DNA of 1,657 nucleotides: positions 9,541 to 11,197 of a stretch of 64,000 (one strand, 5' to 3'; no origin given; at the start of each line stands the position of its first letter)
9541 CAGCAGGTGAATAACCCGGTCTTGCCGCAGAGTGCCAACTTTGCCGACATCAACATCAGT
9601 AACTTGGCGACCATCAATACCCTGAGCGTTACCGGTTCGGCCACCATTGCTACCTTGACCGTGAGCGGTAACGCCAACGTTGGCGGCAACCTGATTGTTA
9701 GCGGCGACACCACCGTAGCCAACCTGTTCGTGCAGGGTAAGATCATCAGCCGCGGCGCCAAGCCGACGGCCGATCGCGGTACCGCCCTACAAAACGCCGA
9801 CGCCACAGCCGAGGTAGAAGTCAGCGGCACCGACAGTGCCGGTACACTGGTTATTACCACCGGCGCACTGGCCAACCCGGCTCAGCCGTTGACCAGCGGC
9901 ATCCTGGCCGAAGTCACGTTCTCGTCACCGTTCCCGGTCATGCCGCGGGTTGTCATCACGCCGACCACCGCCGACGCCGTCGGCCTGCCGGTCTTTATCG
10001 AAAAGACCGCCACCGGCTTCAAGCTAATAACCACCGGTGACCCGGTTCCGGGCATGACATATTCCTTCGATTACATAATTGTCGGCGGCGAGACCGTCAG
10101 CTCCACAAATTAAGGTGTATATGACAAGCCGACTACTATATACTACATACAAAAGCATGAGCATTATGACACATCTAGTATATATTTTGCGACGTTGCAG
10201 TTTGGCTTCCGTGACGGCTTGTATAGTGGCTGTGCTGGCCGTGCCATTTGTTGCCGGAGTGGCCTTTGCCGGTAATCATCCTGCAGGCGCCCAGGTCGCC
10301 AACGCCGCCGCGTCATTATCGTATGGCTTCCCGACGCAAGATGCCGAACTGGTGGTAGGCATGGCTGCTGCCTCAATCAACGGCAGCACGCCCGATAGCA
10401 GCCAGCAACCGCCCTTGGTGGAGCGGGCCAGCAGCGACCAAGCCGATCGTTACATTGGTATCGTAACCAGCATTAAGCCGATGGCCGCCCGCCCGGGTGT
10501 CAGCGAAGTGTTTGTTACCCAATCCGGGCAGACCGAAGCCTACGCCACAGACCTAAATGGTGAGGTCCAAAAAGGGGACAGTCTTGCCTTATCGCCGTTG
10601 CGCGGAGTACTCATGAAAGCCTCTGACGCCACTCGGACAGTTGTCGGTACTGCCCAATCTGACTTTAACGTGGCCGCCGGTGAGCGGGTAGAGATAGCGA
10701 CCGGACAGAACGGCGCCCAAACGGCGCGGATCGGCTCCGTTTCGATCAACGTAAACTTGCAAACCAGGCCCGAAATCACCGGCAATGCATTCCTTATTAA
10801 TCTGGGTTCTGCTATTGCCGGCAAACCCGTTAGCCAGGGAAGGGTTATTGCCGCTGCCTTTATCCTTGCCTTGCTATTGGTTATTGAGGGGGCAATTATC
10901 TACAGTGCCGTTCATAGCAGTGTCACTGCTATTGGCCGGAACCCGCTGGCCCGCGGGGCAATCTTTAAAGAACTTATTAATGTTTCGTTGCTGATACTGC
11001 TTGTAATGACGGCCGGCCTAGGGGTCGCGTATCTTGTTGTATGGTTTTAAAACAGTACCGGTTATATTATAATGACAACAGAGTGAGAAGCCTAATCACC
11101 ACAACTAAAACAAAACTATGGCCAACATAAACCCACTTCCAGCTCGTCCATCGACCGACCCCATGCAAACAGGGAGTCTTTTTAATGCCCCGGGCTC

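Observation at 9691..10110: A ~125-aa C-terminal domain is shared by the two fibre-like proteins (second copy at 15033-15416)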

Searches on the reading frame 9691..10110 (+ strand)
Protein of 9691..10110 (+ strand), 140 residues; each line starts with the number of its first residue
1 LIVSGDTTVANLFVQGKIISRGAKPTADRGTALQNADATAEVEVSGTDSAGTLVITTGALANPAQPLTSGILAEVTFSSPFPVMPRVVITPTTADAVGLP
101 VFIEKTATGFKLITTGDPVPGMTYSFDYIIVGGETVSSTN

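Call 6: search_protein_families(library=pfam, proteins=[window:9691-10110:+], max_evalue=1)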
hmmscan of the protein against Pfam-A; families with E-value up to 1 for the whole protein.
window:9691-10110:+ (140 aa): 1 family
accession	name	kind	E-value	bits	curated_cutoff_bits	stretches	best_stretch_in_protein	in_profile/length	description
PF09458.16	H_lectin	-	0.036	14.6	24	1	74-110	3-45/67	H-type lectin domain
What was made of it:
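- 9721..10083 (+): Knob copy 1: C-terminal beta-sandwich domain of protein 1, followed by a 9-aa extension to the stop. H_lectin E=0.036 (call 6).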

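Call 7: search_protein_families(library=ncbifam, proteins=[window:9691-10110:+], max_evalue=1)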
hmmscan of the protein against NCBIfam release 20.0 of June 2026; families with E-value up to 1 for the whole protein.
window:9691-10110:+ (140 aa): 1 family
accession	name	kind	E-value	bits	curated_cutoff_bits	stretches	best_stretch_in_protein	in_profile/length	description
NF049939.1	HyAminethphonNHLyPbfA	equivalog_domain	0.086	11.3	525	1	85-136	120-170/442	(R)-1-hydroxy-2-aminoethylphosphonate ammonia-lyase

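Call 8: find_homologous_proteins(query=window:9691-10110:+, max_evalue=0.001)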
Query window:9691-10110:+ (140 aa): 1 proteins with E <= 0.001 among 69 candidates.
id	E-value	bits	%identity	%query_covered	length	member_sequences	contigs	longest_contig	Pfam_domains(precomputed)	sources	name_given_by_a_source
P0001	3.9e-16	77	42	97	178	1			-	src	-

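Call 14: search_solved_structures(query=A1, max_evalue=10, show_alignments=3)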
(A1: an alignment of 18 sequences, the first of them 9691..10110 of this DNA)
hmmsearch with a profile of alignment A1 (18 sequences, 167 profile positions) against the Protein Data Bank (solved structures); distinct sequences matched with E-value up to 10: 2.
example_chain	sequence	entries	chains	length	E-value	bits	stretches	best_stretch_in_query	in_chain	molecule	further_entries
8vvn_C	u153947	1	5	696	1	12.1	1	10-84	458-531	MotA/TolQ/ExbB proton channel domain-containing protein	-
4uxe_A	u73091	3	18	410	6.4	9.5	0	36-67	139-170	LARGE TAIL FIBER PROTEIN P34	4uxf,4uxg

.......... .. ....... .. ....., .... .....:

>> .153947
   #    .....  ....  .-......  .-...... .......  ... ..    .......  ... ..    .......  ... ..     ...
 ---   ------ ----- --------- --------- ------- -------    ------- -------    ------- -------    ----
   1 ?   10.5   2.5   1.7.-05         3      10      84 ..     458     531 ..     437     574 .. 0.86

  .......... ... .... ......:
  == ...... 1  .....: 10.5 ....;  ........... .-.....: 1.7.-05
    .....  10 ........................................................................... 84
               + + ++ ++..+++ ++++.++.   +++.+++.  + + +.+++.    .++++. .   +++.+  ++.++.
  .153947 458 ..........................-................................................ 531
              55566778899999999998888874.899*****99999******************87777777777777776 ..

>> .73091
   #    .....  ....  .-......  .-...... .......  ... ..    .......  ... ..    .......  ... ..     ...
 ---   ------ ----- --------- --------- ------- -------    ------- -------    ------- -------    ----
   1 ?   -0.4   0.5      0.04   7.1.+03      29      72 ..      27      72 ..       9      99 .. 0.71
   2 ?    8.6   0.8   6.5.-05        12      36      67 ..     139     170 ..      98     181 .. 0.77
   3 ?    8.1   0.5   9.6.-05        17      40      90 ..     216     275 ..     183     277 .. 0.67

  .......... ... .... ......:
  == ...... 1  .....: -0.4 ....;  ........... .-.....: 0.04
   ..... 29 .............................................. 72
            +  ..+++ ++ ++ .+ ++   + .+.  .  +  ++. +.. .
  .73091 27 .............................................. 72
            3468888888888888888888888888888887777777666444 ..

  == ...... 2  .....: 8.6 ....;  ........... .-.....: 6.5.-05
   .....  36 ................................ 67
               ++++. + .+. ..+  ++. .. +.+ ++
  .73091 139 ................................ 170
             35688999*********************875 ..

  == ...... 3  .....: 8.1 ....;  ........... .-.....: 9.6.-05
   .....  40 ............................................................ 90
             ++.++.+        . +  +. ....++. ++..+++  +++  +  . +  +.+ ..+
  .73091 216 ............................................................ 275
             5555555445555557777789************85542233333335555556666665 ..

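Call 15: search_protein_families(library=pfam, alignment_id=A1, max_evalue=1)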
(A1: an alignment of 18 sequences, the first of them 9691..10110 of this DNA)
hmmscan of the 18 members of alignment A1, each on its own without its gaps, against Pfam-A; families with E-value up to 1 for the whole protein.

A. member 1, window:9691-10110:+ (140 aa): 1 family
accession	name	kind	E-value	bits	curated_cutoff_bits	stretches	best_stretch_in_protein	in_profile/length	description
PF09458.16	H_lectin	-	0.036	14.6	24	1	74-110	3-45/67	H-type lectin domain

B. families by the number of members that match (of 18 scanned): 13 families
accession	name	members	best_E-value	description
PF09458.16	H_lectin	6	3.6e-05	H-type lectin domain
PF04519.19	Bactofilin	3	0.061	Polymer-forming cytoskeletal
PF13205.12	Big_5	1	0.014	Bacterial Ig-like domain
PF20744.3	gp37_trimer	1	0.029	Tail fibre protein gp37 trimerization region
PF12799.13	LRR_4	1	0.05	Leucine Rich repeats (2 copies)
PF18850.6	LPD30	1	0.079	Large polyvalent protein associated domain 30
PF25363.1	DUF7881_C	1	0.094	Domain of unknown function (DUF7881) C-terminal domain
PF05986.19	ADAMTS_spacer1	1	0.13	ADAM-TS Spacer 1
PF23854.1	DUF7217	1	0.23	Domain of unknown function (DUF7217)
PF22201.2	FlaF_Ig-like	1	0.42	Conserved flagellar protein F, immunoglobulin-like domain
PF23862.1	CdsD_C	1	0.44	CdsD C-terminal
PF20597.4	pAdhesive_15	1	0.69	Putative Ice-binding-like adhesive domain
PF20745.2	TSP_Ig-like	1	0.84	Tailspike protein-like, Ig-like domain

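Call 20: predict_structure(alignment_id=A1)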
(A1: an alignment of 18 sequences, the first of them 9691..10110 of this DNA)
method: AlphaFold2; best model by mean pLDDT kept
length: 140 residues; sequences in the alignment: 18
mean_pLDDT: 88.9   pTM: 0.79
mean pLDDT of the five models: 88.9, 88.8, 88.5, 88.2, 87.3
residues with pLDDT >= 90: 106; 70-90: 8; 50-70: 24; < 50: 2
segments of 3 or more residues with pLDDT < 50: none
pLDDT, mean of each block of 10 residues (from residue 1): 63 59 90 97 96 98 96 96 93 96 97 98 97 67
secondary structure, 60 per line:
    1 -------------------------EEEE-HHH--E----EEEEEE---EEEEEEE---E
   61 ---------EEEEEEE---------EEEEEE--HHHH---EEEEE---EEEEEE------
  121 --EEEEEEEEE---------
elements in order: E26-29 E41-46 E50-56 E70-76 E86-91 H94-97 E101-105 E109-114 E123-131
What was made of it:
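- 9721..10083 (+): AlphaFold model pLDDT 88.9 with 8 strands (call 20).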

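Call 22: search_protein_representatives(alignment_id=A1)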
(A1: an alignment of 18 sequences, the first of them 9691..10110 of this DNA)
Query: 18 sequences, 167 profile positions. Proteins with E-value up to 0.001 (for the whole library): 7464; up to 1e-10: 3875; up to 1e-30: 572. The best 150 are listed.
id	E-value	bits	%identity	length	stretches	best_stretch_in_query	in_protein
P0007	4.2e-51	189.1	-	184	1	8-167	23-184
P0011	1.0e-50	187.8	-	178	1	4-167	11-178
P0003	3.0e-49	183.0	-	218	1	8-167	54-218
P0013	2.9e-48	179.8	-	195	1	8-167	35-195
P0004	2.6e-46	173.4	-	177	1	7-167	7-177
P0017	1.3e-45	171.1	-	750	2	5-167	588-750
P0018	1.8e-45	170.7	-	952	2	25-167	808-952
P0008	2.4e-45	170.3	-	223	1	8-167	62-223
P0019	3.3e-45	169.9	-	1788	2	13-167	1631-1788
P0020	3.3e-45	169.8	-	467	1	8-167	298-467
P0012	8.5e-45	168.5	-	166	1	8-167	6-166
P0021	1.3e-44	168.0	-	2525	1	9-166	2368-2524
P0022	1.7e-44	167.6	-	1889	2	26-167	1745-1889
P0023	2.1e-44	167.3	-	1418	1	8-167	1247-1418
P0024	3.1e-44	166.7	-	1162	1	8-167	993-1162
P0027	6.4e-44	165.7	-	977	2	15-167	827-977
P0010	2.2e-43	163.9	-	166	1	11-167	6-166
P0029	3.3e-43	163.4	-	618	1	9-167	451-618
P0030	5.3e-43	162.7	-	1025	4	11-167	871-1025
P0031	1.1e-42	161.6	-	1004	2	16-167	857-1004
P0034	2.2e-42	160.7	-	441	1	9-167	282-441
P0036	2.9e-42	160.3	-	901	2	8-167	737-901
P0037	3.0e-42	160.2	-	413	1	13-167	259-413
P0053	3.1e-41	157.0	-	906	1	8-167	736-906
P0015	2.0e-40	154.3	-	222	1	7-167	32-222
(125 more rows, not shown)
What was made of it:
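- Family size and strict C-terminal position: 7,464 representatives at E<=1e-3, and all 150 listed matches end at or within three residues of the protein end (call 22).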

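Call 25: fold_search(model_id=the predicted structure, library=pdb)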
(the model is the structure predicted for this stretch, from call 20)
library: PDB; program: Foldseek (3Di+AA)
matches with E <= 10: 751; with E <= 0.001: 0
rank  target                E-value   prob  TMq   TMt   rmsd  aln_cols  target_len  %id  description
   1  4aqz_MODEL_1_A        7.8e-02  0.23  0.21  0.21  19.7       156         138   13  B2 domain of Neisseria meningitidis Pilus assembly protein PilQ (released 2012-10-17)
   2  6cxb                  9.1e-02  0.92  0.37  0.42   9.0       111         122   16  Structure of N-truncated R1-type pyocin tail fiber at 1.7 angstrom resolution (released 2019-02-20)
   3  6ct8                  1.0e-01  0.77  0.35  0.21   8.9       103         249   16  Selenomethionine structure of N-truncated R2-type pyocin tail fiber at 2.6 angstrom resolution (released 2019-02-20)
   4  6cl5_A                1.1e-01  0.60  0.33  0.14  11.3       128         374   19  Structure of P. aeruginosa R1 pyocin fiber PALES_06171 comprising C-terminal residues 323-701 (released 2018-06-27)
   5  7eea_B                1.2e-01  0.69  0.25  0.06  12.9        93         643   11  Cyanophage Pam1 tailspike receptor-binding domain (released 2021-10-20)
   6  5e7t_G                1.3e-01  0.33  0.25  0.22  16.6       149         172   17  Structure of the tripod (BppUct-A-L) from the baseplate of bacteriophage Tuc2009 (released 2015-12-30)
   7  2ce6                  1.5e-01  0.54  0.30  0.41  12.0       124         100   17  Structure of Helix Pomatia agglutinin with no ligands (released 2006-05-15)
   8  5e7t_H                1.5e-01  0.33  0.26  0.22  16.8       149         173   15  Structure of the tripod (BppUct-A-L) from the baseplate of bacteriophage Tuc2009 (released 2015-12-30)
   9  9iuj_A                1.7e-01  0.33  0.29  0.08  11.9       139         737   13  Integrin alpha-v beta-3 in complex with rhodostomin (released 2025-07-30)
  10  2ccv                  2.2e-01  0.57  0.33  0.44  10.2       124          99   15  Structure of Helix Pomatia agglutinin with zinc and N-acetyl-alpha-D- galactoseamine (GalNAc) (released 2006-05-15)
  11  7xr2_a                2.2e-01  0.57  0.36  0.21  14.5       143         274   11  3.1 Angstrom cryoEM icosahedral reconstruction of mud crab reovirus (released 2023-04-19)
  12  7ekw_A                2.2e-01  0.30  0.28  0.03  13.6       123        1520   10  Crystal Structure of the Candida Glabrata Glycogen Debranching Enzyme (D535N) in complex with maltotetrose (released 2021-11-10)
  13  7ekw_B                2.4e-01  0.30  0.28  0.03  13.6       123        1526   10  Crystal Structure of the Candida Glabrata Glycogen Debranching Enzyme (D535N) in complex with maltotetrose (released 2021-11-10)
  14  8xfg_A                2.5e-01  0.25  0.28  0.07  12.8       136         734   10  Cryo-EM structure of integrin ITGAV, ITGB3 and CYCLO (RGDFK) complex, conformation 1 (released 2024-12-18)
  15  8dwu_B                2.5e-01  0.23  0.28  0.16  14.4       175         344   10  SPOP W22R Form 1 (released 2023-01-18)
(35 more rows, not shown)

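Call 30: fold_search(model_id=the predicted structure, library=viral)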
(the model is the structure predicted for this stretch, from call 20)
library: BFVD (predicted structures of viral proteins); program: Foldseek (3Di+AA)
matches with E <= 10: 978; with E <= 0.001: 4
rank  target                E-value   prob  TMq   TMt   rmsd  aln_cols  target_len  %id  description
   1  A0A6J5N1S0            2.2e-08  1.00  0.69  0.12   8.0       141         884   24  Uncharacterized protein [uncultured Caudovirales phage]
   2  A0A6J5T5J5            2.8e-07  1.00  0.69  0.17   2.1       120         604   23  Uncharacterized protein [uncultured Caudovirales phage]
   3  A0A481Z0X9            1.8e-05  1.00  0.57  0.31   7.9       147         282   18  Uncharacterized protein (Fragment) [Marseillevirus LCMAC202]
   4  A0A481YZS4            6.3e-05  1.00  0.55  0.17   6.5       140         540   17  Putative tail fiber protein [Marseillevirus LCMAC202]
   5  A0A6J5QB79            1.7e-03  0.99  0.33  0.17  12.2       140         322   17  Putative tail fiber protein gp53-like C-terminal domain-containing protein [uncultured Caudovirales phage]
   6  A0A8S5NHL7            2.6e-03  1.00  0.36  0.08  12.7       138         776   20  Uncharacterized protein [Siphoviridae sp. cttFh17]
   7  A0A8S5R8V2            5.7e-03  1.00  0.36  0.41   5.8        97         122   12  Uncharacterized protein [virus sp. cti5L29]
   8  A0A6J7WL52            6.0e-03  0.99  0.33  0.30  10.1       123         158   14  Uncharacterized protein [uncultured Caudovirales phage]
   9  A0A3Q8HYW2            7.0e-03  0.94  0.30  0.17  20.2       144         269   12  (no name in the UniProt tables at hand)
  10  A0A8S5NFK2            9.1e-03  0.92  0.34  0.14  23.3       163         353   13  H-type lectin domain [Myoviridae sp. ct0wg9]
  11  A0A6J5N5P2            9.6e-03  0.99  0.41  0.08  17.9       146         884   14  Collagen triple helix repeat [uncultured Caudovirales phage]
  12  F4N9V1                1.2e-02  0.99  0.37  0.12  10.5       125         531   18  Putative tail fiber protein gp53-like C-terminal domain-containing protein [Pantoea phage LIMEzero]
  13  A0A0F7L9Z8            1.3e-02  1.00  0.42  0.18   9.9       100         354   22  Tail fiber protein [uncultured marine virus]
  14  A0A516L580            1.3e-02  0.98  0.38  0.48  13.1       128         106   14  (no name in the UniProt tables at hand)
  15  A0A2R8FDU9            1.4e-02  0.60  0.28  0.16  16.0       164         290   13  Collagen-like protein [Brazilian cedratvirus IHUMI]
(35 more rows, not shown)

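Call 36: find_encoding_contigs(protein=P0023, flank=3000, max_places=3)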
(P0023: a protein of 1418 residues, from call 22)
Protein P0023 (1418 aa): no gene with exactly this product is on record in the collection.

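Call 38: search_protein_families(library=pfam, proteins=[P0029, P0034, P0037, P0017, P0020, P0036, P0027, P0031, P0053, P0030], max_evalue=0.01)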
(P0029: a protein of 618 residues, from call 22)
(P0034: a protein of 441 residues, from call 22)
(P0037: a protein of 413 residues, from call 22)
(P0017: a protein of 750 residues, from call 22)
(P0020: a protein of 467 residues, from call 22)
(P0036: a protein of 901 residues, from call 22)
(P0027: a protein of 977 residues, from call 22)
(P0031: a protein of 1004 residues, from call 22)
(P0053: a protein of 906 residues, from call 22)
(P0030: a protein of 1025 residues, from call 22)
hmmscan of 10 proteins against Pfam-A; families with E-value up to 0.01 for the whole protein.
P0029 (618 aa): 0 families

P0034 (441 aa): 0 families

P0037 (413 aa): 1 family
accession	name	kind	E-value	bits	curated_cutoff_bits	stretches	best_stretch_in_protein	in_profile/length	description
PF11962.13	Peptidase_G2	-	0.0015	18.4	25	0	64-161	10-98/228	Peptidase_G2, IMC autoproteolytic cleavage domain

P0017 (750 aa): 0 families

P0020 (467 aa): 0 families

P0036 (901 aa): 0 families

P0027 (977 aa): 6 families
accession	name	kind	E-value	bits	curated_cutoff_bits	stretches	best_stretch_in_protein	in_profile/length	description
PF13517.12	FG-GAP_3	-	2.9e-70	233.2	26.9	6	602-660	2-60/61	FG-GAP-like repeat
PF01839.29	FG-GAP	-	8.2e-37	125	22.1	6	543-574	2-37/37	FG-GAP repeat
PF12256.14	TcdB_toxin_midN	-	6.3e-08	32.6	24.8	0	589-618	20-51/181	Insecticide toxin TcdB middle/N-terminal region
PF24507.1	Ig_CFAP65_4th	-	0.00013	22.7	27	0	749-786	1-38/76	CFAP65, fourth Ig-like domain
PF23727.1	Beta-prop_FAM234A_B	-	0.0016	17.5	26.4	0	649-686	134-171/467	FAM234A/B beta-propeller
PF02408.26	CUB_2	-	0.0038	17.4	23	0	467-492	95-120/120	CUB-like domain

P0031 (1004 aa): 0 families

P0053 (906 aa): 10 families
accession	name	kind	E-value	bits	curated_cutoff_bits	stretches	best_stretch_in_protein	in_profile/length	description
PF24681.1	Kelch_KLHDC2_KLHL20_DRC7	-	7e-59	199.2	50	4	370-591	3-221/221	KLHDC2/KLHL20/DRC7 Kelch-repeats domain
PF01344.31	Kelch_1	-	6e-30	102.8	20.1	4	366-395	2-31/46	Kelch motif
PF13964.12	Kelch_6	-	3.3e-24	84.4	25.3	3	102-130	2-30/50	Kelch motif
PF24981.1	Beta-prop_ATRN-LZTR1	-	1.9e-21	77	50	3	378-646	1-279/289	Attractin/LZTR1 beta-propeller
PF24996.1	NANM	-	1.9e-18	66.9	45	4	16-121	24-126/350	N-acetylneuraminate epimerase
PF25210.1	Kelch_FKB95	-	2.5e-17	63.8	70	1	461-590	24-148/268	FKB95, Kelch-repeats domain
PF13418.12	Kelch_4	-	8.8e-11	42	21.6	0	101-124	1-25/49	Galactose oxidase, central domain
PF13415.12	Kelch_3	-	3.3e-10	40.3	22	1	375-425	1-47/48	Galactose oxidase, central domain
PF07646.21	Kelch_2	-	1.3e-05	25.3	21.3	0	470-498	2-32/48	Kelch motif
PF03089.20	RAG2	-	0.0012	18.3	21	0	375-435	163-226/339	Recombination activating protein 2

P0030 (1025 aa): 0 families

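Call 47: search_protein_families(library=pfam, proteins=[P0001], max_evalue=1)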
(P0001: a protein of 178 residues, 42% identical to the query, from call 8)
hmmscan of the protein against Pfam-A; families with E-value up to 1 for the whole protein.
P0001 (178 aa): 0 families

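Call 61: search_protein_families(library=phrogs, proteins=[window:9691-10110:+, P0037], max_evalue=0.01)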
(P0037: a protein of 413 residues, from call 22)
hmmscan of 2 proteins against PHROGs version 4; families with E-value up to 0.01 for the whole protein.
window:9691-10110:+ (140 aa): 0 families

P0037 (413 aa): 2 families
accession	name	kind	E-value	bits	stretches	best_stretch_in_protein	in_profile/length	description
phrog_22593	-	unknown function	9.9e-05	22.6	1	101-193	274-361/400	-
phrog_19602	-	tail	0.0016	18.3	1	103-180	379-455/504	tail fiber protein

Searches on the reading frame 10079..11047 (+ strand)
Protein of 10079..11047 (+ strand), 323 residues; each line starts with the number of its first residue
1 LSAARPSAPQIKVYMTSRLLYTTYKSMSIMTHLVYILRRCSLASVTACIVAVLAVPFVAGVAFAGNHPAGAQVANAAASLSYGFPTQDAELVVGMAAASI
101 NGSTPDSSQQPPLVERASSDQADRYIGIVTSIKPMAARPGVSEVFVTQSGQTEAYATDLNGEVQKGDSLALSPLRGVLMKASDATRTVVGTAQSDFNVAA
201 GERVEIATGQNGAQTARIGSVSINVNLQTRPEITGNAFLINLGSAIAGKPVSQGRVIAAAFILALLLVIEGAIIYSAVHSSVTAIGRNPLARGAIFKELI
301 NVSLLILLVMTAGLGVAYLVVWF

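Call 6: search_protein_families(library=pfam, proteins=[window:10079-11047:+], max_evalue=1)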
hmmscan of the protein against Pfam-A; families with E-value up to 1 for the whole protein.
window:10079-11047:+ (323 aa): 0 families

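Call 7: search_protein_families(library=ncbifam, proteins=[window:10079-11047:+], max_evalue=1)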
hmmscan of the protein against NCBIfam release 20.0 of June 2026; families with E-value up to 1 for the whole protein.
window:10079-11047:+ (323 aa): 0 families

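Call 61: search_protein_families(library=phrogs, proteins=[window:10079-11047:+], max_evalue=0.01)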
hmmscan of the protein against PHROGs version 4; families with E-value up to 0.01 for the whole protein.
window:10079-11047:+ (323 aa): 0 families
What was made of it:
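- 10079..11050 (+): Membrane protein gene between the two fibre genes. The true start is probably downstream of the listed TTG. It is conserved next to related fibre genes. No Pfam, NCBIfam or PHROG hit (calls 6, 7, 61).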
